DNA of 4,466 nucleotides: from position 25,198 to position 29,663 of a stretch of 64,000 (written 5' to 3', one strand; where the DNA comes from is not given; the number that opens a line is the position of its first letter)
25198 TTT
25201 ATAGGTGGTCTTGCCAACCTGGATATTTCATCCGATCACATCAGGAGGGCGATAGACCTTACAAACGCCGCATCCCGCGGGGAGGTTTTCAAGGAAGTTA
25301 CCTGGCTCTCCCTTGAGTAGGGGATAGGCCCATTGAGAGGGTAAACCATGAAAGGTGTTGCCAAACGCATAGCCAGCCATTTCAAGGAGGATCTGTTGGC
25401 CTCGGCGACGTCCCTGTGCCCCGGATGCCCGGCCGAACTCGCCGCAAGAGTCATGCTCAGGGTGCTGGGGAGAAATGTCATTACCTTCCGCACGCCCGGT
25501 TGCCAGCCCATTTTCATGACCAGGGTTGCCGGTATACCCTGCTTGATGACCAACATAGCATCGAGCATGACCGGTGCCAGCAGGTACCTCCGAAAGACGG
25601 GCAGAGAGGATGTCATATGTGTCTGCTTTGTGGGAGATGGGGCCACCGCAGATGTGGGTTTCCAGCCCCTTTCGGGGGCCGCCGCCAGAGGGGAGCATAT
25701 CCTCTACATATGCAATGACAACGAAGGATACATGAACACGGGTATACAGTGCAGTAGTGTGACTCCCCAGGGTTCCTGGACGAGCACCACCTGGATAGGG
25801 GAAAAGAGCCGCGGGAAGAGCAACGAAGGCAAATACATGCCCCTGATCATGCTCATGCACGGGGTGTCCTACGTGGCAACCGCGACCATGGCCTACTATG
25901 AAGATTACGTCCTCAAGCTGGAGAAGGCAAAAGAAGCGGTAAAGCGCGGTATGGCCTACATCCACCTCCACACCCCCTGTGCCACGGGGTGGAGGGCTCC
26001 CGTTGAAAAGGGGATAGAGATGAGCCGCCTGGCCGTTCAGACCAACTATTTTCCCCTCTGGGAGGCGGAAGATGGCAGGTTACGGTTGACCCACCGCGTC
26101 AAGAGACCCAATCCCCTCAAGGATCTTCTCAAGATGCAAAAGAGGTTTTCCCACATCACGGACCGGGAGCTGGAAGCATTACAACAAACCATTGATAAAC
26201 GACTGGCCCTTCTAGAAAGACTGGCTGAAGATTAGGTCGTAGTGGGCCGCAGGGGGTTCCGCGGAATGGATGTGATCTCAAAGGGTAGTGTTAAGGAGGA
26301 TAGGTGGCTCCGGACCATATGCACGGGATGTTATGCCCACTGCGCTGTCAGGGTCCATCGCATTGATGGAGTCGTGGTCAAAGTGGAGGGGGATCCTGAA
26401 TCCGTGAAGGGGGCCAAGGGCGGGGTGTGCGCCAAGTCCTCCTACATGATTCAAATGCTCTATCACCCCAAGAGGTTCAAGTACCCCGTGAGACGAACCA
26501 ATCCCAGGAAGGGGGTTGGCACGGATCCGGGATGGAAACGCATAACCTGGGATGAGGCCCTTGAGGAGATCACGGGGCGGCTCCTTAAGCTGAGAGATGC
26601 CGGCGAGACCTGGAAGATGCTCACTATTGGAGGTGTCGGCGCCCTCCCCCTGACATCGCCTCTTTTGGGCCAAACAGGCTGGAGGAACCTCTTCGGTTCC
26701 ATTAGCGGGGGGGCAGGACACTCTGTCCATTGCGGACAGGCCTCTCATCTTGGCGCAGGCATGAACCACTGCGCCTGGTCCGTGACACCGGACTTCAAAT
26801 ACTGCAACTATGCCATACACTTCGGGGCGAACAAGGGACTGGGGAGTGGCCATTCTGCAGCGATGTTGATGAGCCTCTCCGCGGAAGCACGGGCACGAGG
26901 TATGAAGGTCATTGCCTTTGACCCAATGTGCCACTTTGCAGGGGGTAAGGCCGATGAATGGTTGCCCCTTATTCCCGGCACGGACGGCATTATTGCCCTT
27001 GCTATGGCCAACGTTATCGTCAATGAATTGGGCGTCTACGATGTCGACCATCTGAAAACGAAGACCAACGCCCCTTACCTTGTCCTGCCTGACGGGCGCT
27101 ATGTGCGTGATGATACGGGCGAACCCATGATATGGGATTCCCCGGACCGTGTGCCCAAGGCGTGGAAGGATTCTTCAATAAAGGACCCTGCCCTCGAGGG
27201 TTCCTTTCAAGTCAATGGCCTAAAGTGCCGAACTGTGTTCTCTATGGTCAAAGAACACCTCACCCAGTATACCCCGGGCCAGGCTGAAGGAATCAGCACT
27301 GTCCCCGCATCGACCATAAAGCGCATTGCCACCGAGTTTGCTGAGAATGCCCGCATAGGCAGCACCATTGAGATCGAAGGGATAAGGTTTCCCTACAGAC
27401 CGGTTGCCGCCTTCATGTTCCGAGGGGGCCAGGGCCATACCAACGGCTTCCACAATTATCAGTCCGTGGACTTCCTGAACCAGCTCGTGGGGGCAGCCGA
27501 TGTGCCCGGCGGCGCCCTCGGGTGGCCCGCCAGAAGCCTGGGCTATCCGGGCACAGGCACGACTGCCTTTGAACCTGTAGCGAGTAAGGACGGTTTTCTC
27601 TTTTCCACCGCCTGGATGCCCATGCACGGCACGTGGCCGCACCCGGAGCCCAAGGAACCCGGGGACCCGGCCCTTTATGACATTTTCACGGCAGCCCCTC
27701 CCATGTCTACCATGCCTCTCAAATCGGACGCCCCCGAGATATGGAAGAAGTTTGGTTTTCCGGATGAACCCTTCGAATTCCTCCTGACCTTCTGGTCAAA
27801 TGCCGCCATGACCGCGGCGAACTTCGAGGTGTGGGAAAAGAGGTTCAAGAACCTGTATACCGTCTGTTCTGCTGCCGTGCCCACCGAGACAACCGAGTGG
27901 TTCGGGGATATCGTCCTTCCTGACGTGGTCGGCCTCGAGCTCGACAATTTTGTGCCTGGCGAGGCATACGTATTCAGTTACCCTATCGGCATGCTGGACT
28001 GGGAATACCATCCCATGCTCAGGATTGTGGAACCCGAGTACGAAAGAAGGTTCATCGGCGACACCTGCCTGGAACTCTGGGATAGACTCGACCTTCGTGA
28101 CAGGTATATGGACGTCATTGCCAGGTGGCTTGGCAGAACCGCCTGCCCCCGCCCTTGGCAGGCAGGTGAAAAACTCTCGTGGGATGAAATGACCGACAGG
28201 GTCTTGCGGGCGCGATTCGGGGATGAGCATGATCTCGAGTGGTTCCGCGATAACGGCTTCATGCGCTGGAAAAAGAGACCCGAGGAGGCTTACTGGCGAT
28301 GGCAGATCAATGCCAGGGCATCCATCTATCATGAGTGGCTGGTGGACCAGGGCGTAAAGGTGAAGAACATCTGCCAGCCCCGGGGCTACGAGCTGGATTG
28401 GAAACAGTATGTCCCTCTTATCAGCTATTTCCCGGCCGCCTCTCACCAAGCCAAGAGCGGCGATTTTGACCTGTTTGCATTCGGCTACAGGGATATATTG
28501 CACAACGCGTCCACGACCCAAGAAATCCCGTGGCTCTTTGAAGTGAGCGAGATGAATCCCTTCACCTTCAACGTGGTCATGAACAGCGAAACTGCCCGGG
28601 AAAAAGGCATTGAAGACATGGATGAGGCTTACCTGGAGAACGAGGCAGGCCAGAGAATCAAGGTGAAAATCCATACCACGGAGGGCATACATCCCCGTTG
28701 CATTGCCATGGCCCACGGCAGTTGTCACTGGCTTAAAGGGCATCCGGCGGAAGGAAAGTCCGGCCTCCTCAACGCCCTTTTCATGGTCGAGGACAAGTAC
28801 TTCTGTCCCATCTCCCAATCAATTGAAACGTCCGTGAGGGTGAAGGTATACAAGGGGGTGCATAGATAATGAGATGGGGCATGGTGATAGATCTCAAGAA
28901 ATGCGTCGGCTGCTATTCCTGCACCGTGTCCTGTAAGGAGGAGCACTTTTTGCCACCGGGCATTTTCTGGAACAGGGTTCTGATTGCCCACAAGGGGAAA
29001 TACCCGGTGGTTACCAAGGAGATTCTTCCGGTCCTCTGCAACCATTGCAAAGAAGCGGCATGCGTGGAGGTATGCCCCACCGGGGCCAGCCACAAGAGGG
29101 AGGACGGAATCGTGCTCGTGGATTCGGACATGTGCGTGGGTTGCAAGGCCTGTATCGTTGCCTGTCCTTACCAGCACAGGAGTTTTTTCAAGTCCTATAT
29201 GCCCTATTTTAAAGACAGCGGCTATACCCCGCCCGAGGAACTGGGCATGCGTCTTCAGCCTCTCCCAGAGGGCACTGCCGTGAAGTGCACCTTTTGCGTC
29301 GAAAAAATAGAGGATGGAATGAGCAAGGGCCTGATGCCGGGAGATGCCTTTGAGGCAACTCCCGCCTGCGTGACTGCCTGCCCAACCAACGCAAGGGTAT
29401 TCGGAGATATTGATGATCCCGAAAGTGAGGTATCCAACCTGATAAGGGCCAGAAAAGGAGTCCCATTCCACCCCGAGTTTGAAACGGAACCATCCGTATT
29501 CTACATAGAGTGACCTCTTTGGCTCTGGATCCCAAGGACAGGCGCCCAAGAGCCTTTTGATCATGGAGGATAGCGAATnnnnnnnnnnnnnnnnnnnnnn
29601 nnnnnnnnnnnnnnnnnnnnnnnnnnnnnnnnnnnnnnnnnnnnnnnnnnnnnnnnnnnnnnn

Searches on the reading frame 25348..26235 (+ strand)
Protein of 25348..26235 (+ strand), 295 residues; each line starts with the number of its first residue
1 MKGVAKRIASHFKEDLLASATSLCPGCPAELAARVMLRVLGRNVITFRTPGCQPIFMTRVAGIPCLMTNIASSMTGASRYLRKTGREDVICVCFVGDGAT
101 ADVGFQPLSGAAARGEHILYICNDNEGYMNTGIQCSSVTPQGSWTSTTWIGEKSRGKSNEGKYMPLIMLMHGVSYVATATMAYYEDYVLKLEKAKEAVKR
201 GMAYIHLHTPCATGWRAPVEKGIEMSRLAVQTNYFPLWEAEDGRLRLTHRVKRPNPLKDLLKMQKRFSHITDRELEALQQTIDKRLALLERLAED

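Call 13: search_protein_families(library=pfam, proteins=[window:25348-26235:+], max_evalue=0.01)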
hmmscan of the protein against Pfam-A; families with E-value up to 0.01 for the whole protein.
window:25348-26235:+ (295 aa): 1 family
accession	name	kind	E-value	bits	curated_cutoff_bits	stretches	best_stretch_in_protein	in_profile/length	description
PF02775.26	TPP_enzyme_C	-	2.9e-10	40.6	21.9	1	70-205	33-149/151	Thiamine pyrophosphate enzyme, C-terminal TPP binding domain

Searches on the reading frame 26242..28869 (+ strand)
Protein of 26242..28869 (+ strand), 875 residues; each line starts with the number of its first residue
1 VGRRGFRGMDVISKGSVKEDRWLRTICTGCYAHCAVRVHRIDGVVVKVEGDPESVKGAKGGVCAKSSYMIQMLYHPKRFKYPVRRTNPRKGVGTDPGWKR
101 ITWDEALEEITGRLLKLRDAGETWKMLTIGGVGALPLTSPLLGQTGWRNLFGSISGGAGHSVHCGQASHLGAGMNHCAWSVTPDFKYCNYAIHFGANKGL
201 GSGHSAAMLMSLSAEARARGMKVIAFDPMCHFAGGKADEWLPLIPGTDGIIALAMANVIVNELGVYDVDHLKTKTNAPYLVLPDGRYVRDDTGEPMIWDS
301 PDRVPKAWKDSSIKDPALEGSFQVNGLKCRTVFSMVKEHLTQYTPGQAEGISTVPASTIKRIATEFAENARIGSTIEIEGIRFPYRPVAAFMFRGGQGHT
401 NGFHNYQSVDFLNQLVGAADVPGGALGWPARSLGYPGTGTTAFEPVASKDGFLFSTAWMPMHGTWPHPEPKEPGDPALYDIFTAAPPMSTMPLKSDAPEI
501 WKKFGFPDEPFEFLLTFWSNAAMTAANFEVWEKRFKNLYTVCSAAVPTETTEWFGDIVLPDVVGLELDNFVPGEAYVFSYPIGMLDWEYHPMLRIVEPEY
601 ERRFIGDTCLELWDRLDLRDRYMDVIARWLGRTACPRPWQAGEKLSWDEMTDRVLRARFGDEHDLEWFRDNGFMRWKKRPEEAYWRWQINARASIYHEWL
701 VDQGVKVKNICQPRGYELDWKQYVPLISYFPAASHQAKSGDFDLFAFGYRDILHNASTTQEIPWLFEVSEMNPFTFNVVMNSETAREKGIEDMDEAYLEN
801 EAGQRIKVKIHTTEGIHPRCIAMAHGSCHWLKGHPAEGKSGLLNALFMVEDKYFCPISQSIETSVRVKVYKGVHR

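Call 10: find_encoding_contigs(protein=window:26242-28869:+, flank=10000, max_places=4)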
Protein window:26242-28869:+ (875 aa): no gene with exactly this product is on record in the collection.

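Call 14: search_protein_families(library=pfam, proteins=[window:26242-28869:+], max_evalue=0.01)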
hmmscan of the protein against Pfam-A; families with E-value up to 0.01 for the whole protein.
window:26242-28869:+ (875 aa): 3 families
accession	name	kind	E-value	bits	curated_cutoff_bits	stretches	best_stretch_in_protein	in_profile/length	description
PF00384.28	Molybdopterin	-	3.1e-11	43.3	24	1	78-566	1-315/353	Molybdopterin oxidoreductase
PF01568.27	Molydop_binding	-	3e-08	34.1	26.8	1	755-859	12-102/110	Molydopterin dinucleotide binding domain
PF04879.21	Molybdop_Fe4S4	-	5.2e-08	33.2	22.7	1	21-75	2-55/55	Molybdopterin oxidoreductase Fe4S4 domain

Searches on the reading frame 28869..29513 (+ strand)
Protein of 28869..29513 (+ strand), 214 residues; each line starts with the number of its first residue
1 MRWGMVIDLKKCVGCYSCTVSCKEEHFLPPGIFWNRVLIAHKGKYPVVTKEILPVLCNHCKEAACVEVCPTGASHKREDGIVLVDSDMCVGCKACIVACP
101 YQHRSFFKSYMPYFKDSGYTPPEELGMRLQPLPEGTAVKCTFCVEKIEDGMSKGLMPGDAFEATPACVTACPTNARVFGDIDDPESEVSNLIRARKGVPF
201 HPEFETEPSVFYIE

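Call 14: search_protein_families(library=pfam, proteins=[window:28869-29513:+], max_evalue=0.01)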
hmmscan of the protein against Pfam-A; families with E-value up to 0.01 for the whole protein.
window:28869-29513:+ (214 aa): 13 families
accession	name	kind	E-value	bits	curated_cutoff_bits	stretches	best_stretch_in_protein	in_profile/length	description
PF13247.11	Fer4_11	-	8.4e-15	55.2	26.2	1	50-103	3-58/100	4Fe-4S dicluster domain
PF12837.12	Fer4_6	-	1.9e-13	50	25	3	81-102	1-22/24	4Fe-4S binding domain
PF12838.12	Fer4_7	-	2.1e-12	47.8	27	3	57-102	2-51/52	4Fe-4S dicluster domain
PF13237.11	Fer4_10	-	2.7e-11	43.7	25.5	2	53-100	5-53/53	4Fe-4S dicluster domain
PF12797.12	Fer4_2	-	5.9e-11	42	24.5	2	81-101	2-22/22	4Fe-4S binding domain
PF00037.32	Fer4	-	7.3e-10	38.7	21.1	1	83-101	2-20/24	4Fe-4S binding domain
PF13187.11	Fer4_9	-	1e-08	35.5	27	3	57-102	2-50/52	4Fe-4S dicluster domain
PF12800.12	Fer4_4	-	8.2e-07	29.3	24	1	87-102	2-17/17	4Fe-4S binding domain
PF13183.11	Fer4_8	-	2.5e-05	25.2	27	0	87-112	3-30/68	4Fe-4S dicluster domain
PF12798.12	Fer4_3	-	3.8e-05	24.6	27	0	57-73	1-15/15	4Fe-4S binding domain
PF13484.11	Fer4_16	-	4.5e-05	24.6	30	0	57-77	2-20/66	4Fe-4S double cluster binding domain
PF25160.1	LdpA_Fe-S-bd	-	0.0013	18.9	27.6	1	64-103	8-42/49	LdpA Fe-S cluster-binding domain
PF14697.11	Fer4_21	-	0.0017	18.9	35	0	57-101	8-53/59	4Fe-4S dicluster domain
